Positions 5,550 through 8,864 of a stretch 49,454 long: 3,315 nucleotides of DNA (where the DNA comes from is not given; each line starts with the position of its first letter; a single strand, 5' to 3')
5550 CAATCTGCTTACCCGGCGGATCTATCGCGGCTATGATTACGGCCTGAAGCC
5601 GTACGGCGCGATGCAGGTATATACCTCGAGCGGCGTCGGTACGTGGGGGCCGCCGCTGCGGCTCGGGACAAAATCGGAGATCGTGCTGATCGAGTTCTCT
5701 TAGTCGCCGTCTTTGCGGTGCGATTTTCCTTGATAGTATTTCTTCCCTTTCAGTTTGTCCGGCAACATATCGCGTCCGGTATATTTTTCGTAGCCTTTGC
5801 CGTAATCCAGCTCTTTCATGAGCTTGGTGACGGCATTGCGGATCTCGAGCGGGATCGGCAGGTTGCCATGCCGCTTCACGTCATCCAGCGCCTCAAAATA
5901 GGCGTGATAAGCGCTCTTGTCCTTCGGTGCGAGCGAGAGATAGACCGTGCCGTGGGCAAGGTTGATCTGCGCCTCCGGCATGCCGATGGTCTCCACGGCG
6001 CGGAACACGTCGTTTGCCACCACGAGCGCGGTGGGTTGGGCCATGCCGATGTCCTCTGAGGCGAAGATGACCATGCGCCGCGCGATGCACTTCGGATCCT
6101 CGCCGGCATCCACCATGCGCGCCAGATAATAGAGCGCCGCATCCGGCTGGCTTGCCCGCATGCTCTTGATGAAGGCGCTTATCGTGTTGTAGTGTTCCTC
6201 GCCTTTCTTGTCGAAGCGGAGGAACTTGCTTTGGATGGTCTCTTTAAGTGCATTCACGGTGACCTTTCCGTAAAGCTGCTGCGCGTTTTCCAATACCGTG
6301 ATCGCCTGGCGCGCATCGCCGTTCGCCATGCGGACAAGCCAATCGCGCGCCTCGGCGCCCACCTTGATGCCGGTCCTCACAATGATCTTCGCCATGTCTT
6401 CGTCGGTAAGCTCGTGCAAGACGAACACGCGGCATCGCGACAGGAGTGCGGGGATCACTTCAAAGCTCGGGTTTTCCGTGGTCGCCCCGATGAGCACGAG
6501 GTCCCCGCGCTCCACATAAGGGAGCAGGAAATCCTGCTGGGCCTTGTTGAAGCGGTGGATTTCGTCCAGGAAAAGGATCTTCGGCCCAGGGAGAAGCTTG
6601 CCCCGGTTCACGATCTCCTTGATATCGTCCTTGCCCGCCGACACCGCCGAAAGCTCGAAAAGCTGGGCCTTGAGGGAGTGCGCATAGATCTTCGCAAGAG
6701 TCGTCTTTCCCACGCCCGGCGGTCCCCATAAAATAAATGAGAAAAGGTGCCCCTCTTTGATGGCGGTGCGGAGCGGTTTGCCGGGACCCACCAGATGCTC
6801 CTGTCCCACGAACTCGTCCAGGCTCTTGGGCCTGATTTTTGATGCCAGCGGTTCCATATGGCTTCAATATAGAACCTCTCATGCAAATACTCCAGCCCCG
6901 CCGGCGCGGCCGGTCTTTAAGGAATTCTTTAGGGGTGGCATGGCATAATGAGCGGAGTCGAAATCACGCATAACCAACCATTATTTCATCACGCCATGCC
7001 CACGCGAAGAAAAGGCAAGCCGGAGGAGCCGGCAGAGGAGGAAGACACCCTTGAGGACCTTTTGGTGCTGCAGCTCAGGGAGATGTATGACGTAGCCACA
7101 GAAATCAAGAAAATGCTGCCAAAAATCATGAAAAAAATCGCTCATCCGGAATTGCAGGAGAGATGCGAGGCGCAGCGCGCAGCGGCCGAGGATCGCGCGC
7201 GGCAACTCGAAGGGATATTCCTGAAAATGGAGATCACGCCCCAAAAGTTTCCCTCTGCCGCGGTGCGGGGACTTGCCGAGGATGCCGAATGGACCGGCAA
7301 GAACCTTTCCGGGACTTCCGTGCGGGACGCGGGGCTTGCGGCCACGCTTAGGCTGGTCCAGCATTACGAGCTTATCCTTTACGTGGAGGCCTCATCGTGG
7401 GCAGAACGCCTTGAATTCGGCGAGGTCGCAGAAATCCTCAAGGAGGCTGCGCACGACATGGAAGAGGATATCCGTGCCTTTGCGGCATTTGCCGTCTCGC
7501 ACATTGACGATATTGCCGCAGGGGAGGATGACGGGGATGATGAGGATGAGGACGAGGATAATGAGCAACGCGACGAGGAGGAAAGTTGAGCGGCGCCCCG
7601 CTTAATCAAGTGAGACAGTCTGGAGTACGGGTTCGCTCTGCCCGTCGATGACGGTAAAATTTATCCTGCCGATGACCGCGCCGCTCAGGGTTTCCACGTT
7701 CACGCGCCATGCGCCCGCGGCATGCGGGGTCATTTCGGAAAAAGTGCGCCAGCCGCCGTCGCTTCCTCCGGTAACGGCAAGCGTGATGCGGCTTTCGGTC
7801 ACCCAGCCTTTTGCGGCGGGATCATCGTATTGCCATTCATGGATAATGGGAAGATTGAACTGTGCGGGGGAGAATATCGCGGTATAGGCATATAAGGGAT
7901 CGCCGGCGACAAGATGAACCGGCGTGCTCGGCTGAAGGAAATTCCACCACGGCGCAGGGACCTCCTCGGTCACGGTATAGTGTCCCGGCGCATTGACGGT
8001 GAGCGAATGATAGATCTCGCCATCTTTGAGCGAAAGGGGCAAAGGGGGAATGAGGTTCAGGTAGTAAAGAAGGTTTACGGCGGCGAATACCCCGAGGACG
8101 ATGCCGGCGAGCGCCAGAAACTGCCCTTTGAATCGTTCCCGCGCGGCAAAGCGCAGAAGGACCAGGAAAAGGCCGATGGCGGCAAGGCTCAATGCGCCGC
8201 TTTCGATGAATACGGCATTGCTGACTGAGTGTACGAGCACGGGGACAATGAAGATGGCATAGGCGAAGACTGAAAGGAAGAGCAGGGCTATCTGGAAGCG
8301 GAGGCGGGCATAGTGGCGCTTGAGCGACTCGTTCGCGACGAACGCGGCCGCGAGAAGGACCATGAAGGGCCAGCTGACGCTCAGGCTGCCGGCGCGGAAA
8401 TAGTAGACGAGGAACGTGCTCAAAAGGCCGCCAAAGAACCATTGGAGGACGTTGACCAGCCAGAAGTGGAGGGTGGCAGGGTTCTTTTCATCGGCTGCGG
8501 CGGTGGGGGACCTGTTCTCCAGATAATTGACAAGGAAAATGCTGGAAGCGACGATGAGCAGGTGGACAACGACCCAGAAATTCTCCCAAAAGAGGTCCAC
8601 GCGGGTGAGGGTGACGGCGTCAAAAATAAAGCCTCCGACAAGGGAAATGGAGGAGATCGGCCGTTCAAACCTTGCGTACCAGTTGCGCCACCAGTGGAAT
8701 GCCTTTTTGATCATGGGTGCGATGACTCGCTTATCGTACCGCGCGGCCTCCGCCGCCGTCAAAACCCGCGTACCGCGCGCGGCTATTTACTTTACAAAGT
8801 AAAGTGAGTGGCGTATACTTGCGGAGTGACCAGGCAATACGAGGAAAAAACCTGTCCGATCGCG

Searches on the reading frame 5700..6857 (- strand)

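Call 37: search_protein_families(library=pfam, proteins=[window:5700-6857:-], max_evalue=0.001)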
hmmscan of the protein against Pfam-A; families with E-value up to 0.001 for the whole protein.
window:5700-6857:- (385 aa): 12 families
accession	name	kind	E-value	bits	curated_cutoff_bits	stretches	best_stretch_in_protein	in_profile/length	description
PF12002.13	MgsA_C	-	3.2e-53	180.5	27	1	236-381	2-154/167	MgsA AAA+ ATPase C terminal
PF16193.11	AAA_assoc_2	-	2.4e-22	79.4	34.3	1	163-234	4-81/81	AAA C-terminal domain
PF00004.35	AAA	-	2e-17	64.3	21.2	1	42-146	2-127/131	ATPase family associated with various cellular activities (AAA)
PF05496.18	RuvB_N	-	9.9e-15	55.1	27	1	8-120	1-113/159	Holliday junction DNA helicase RuvB P-loop domain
PF07728.20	AAA_5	-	2.9e-08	34.2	22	1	41-125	2-100/139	AAA domain (dynein-related subfamily)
PF13173.12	AAA_14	-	8.7e-06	26.2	27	1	42-145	6-118/129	AAA domain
PF20720.3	nSTAND3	-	3.3e-05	24.1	27.2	1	42-99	21-73/155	Novel STAND NTPase 3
PF13191.12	AAA_16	-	6.9e-05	23.8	32.6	0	33-65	19-51/167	AAA ATPase domain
PF13401.12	AAA_22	-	7.1e-05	23.6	27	0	42-65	9-32/130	AAA domain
PF01078.27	Mg_chelatase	-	0.00041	20.3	20.3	0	32-59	18-43/207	Magnesium chelatase, subunit ChlI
PF25361.1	AAA_lid_RFC1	-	0.00046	20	34.9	0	154-191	7-44/59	RFC1-like, AAA+ ATPase lid domain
PF00158.32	Sigma54_activat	-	0.00061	20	20.2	0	94-130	96-132/168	Sigma-54 interaction domain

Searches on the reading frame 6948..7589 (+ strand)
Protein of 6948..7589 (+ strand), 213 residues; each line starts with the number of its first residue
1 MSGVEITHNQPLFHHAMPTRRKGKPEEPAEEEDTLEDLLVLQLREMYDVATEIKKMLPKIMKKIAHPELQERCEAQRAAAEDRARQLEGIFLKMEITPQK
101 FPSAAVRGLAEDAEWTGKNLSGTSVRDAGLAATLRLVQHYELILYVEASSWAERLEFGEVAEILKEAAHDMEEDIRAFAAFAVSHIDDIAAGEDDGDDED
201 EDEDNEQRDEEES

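Call 37: search_protein_families(library=pfam, proteins=[window:6948-7589:+], max_evalue=0.001)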
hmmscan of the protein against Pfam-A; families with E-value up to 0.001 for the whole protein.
window:6948-7589:+ (213 aa): 1 family
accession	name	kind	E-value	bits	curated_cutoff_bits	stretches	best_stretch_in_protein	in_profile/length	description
PF05974.18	DUF892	-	5.6e-22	78.9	23.7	1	34-168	1-136/159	Domain of unknown function (DUF892)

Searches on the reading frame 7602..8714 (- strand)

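Call 37: search_protein_families(library=pfam, proteins=[window:7602-8714:-], max_evalue=0.001)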
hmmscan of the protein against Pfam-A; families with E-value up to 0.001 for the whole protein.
window:7602-8714:- (370 aa): 1 family
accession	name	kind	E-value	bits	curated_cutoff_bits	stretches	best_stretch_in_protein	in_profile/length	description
PF11141.13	DUF2914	-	2.8e-13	49.8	23.6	1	290-355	4-62/62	Protein of unknown function (DUF2914)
